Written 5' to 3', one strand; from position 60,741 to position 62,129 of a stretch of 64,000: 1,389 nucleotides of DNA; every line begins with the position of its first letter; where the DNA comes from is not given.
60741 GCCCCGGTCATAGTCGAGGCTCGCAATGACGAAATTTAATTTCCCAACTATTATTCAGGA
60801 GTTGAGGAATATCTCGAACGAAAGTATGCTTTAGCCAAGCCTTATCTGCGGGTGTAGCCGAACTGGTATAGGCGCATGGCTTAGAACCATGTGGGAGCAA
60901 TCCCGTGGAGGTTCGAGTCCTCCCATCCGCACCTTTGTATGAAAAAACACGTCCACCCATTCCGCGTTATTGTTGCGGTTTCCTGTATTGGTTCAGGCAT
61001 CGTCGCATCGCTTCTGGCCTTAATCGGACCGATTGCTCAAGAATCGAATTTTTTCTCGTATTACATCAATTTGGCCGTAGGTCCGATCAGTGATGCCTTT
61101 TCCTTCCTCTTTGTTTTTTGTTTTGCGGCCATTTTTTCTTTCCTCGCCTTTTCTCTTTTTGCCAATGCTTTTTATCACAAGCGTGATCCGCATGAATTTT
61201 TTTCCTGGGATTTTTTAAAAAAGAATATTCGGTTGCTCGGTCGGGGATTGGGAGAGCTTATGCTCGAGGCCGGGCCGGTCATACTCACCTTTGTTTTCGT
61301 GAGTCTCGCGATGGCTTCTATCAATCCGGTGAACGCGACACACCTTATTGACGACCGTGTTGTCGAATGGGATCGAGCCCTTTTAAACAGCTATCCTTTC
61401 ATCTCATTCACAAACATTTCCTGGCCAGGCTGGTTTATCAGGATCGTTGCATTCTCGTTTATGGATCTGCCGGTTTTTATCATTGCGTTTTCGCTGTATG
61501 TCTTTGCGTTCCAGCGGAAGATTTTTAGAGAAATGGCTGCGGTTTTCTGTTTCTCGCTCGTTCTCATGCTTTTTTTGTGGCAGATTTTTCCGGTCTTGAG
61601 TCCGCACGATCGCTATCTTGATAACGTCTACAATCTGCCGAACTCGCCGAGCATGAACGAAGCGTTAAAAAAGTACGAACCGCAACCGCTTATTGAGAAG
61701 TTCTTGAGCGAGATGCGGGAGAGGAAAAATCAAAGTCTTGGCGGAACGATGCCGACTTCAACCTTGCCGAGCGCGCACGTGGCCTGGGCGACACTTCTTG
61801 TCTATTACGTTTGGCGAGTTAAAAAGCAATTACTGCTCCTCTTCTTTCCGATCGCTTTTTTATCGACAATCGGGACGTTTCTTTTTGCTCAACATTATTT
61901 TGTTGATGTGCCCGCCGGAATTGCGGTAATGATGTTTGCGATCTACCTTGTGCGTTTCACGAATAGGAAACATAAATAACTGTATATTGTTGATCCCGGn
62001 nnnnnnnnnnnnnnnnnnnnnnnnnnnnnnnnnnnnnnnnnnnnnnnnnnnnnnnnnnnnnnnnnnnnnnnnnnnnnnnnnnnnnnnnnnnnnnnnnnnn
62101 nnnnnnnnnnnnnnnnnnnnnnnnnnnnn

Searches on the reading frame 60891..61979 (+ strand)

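Call 68: search_protein_families(library=pfam, proteins=[window:60891-61979:+], max_evalue=0.0001)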
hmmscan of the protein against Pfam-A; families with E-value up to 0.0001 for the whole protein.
window:60891-61979:+ (362 aa): 2 families
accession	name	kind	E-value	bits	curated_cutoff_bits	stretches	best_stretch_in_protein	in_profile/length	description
PF14378.12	PAP2_3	-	2.6e-21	76.7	27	1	157-353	3-190/190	PAP2 superfamily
PF01569.27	PAP2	-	1.1e-05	25.7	27.2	1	289-355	48-122/130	PAP2 superfamily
